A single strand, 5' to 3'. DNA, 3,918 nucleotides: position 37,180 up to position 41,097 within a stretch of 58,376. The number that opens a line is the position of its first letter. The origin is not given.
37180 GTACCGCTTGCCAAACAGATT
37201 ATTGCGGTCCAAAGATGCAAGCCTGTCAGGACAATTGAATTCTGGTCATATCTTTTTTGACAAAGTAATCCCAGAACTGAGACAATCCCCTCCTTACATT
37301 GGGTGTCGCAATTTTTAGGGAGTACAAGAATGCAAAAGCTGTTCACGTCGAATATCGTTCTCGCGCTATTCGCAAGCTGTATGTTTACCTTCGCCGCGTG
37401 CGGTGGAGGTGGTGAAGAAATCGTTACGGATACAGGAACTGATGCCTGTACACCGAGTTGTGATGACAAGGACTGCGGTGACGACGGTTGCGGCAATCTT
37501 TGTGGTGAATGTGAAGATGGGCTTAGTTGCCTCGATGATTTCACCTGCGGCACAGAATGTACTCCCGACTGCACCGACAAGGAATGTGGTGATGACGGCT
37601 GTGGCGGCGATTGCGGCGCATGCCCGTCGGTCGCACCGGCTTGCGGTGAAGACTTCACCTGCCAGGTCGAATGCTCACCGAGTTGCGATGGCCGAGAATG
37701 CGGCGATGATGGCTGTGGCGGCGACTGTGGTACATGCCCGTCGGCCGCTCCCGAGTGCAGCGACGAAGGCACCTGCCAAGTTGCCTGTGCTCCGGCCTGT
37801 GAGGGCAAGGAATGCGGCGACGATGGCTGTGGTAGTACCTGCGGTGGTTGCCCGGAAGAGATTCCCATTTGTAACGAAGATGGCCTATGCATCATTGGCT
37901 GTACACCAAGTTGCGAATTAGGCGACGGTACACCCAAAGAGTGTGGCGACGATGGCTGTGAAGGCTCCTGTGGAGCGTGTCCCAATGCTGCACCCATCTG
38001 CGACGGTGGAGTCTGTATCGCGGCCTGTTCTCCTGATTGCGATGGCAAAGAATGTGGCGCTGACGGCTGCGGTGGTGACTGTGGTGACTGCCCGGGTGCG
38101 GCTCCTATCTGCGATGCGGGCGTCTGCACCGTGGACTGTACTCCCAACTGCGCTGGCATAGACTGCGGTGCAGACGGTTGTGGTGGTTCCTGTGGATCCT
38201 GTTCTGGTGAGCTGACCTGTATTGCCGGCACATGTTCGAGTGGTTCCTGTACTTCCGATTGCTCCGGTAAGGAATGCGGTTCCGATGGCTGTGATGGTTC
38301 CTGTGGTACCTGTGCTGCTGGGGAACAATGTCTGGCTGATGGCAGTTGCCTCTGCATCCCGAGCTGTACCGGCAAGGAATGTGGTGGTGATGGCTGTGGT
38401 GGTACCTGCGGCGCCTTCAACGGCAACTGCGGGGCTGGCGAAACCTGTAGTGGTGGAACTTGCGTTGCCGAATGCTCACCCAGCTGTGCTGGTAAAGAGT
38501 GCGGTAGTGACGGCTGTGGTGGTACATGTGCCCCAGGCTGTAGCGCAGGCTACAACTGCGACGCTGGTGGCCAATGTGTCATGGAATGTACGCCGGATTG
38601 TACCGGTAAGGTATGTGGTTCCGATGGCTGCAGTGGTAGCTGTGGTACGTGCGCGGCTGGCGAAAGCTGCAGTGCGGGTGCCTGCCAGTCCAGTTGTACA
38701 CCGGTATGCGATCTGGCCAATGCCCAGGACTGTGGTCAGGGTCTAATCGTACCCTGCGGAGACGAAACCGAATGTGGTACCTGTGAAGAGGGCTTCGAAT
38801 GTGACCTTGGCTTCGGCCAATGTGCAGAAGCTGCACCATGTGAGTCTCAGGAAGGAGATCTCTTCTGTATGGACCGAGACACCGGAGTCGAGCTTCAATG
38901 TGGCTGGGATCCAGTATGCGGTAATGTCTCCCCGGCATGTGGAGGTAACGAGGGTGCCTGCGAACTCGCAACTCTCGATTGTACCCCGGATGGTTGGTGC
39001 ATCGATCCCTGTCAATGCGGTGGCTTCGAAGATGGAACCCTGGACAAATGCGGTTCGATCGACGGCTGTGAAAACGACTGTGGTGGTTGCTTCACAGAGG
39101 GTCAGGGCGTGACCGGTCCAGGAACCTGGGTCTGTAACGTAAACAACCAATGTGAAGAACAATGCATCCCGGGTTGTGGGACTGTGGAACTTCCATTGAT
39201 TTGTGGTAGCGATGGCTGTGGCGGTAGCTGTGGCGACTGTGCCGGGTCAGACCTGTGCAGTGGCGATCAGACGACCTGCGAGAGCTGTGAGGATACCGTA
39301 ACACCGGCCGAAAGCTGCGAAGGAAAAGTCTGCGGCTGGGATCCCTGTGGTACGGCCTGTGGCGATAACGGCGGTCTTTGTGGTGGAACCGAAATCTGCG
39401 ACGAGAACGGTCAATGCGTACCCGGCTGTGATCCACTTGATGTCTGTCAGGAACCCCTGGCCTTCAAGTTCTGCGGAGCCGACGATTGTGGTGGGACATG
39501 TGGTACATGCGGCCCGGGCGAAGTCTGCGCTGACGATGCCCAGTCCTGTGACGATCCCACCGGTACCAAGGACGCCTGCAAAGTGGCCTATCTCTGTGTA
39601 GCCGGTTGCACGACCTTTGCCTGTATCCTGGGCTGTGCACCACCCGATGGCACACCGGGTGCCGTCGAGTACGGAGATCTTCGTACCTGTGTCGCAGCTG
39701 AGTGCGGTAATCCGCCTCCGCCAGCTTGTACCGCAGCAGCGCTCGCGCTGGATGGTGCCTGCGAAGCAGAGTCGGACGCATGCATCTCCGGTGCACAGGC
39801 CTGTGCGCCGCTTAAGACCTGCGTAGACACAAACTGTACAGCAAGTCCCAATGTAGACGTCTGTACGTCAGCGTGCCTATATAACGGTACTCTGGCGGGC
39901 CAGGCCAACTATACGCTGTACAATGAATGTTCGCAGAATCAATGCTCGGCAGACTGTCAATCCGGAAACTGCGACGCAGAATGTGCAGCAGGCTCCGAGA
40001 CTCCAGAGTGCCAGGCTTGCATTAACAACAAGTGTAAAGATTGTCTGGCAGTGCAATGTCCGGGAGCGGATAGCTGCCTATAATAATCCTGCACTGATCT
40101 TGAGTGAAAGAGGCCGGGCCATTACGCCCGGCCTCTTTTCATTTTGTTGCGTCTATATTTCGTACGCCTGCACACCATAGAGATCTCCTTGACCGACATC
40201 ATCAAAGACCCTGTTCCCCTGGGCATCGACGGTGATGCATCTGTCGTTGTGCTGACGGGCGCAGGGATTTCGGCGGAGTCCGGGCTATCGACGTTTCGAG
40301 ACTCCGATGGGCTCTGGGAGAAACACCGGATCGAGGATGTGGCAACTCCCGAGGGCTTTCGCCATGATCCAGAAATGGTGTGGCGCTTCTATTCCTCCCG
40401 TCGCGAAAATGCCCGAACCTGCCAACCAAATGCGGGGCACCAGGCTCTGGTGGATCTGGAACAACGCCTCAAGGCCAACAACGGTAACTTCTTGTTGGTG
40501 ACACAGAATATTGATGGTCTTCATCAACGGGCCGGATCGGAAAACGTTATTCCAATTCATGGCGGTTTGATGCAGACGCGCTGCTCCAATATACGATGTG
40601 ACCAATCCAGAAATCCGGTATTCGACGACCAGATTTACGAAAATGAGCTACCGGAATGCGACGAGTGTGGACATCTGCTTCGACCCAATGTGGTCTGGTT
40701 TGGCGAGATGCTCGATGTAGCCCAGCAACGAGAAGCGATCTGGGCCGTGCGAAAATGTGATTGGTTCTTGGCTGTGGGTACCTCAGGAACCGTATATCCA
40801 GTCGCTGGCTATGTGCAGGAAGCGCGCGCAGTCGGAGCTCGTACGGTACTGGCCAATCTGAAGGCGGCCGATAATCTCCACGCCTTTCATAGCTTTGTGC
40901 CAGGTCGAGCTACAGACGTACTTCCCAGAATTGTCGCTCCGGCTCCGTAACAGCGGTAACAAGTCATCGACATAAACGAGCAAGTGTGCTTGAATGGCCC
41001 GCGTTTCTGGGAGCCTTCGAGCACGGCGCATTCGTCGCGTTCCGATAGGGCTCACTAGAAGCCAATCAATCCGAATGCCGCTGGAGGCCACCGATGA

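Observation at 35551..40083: Tandem trio of lipoprotein genes sharing an unrecognised ~160-aa, 22-cysteine, internally duplicated C-terminal module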

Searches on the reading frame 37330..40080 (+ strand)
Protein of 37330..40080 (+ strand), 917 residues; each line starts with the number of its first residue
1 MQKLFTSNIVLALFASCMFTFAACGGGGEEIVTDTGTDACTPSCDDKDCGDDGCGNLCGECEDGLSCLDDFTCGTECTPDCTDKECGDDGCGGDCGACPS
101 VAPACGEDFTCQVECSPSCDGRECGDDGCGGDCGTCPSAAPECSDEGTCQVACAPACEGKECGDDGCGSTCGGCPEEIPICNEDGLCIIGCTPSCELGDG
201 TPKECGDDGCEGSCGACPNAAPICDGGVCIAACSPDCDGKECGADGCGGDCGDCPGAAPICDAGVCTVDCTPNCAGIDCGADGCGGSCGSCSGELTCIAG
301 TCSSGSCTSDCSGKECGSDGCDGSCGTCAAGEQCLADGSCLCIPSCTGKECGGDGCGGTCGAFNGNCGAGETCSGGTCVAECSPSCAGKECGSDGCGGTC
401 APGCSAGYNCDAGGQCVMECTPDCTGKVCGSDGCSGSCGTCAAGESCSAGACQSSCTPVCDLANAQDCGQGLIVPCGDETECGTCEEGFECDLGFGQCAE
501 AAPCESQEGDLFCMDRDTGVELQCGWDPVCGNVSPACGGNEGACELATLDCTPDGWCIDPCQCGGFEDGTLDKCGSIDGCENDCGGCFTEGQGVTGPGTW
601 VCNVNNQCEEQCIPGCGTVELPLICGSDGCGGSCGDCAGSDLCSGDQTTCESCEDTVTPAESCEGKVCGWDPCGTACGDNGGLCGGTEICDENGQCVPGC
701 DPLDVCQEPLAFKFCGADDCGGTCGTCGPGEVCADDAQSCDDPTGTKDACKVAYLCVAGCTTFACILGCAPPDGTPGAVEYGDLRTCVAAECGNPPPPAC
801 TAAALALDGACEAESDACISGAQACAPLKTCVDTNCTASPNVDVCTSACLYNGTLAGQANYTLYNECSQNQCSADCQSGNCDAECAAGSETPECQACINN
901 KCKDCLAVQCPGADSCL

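Call 4: search_protein_families(library=pfam, proteins=[window:37330-40080:+], max_evalue=1)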
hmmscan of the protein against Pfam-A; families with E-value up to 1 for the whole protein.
window:37330-40080:+ (917 aa): 0 families

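Call 5: search_protein_families(library=ncbifam, proteins=[window:37330-40080:+], max_evalue=1)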
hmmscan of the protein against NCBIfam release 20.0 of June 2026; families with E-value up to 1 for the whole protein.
window:37330-40080:+ (917 aa): 0 families

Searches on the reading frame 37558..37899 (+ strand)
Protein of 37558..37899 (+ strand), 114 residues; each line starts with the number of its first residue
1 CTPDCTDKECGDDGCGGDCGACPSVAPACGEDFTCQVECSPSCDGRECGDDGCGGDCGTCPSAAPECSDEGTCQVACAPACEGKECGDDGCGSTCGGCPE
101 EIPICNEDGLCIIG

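Call 67: predict_structure(alignment_id=A6)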
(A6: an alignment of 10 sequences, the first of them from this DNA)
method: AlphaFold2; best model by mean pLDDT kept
length: 114 residues; sequences in the alignment: 10
mean_pLDDT: 49.8   pTM: 0.28
mean pLDDT of the five models: 49.8, 44.0, 43.3, 41.1, 39.0
residues with pLDDT >= 90: 0; 70-90: 3; 50-70: 54; < 50: 57
segments of 3 or more residues with pLDDT < 50: 1-4, 8-24, 50-68, 70-77, 95-100
pLDDT, mean of each block of 10 residues (from residue 1): 48 42 49 55 51 38 41 46 58 48 66 61
secondary structure, 60 per line:
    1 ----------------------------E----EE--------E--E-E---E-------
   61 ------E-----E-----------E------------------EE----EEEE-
elements in order: E110-113

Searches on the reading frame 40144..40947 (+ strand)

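Call 42: search_protein_families(library=pfam, proteins=[window:40144-40947:+], max_evalue=0.001)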
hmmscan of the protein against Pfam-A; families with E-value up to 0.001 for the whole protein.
window:40144-40947:+ (268 aa): 1 family
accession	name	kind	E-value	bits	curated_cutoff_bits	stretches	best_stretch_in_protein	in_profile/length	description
PF02146.23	SIR2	-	4.1e-49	167.4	24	1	39-219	1-180/180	Sir2 family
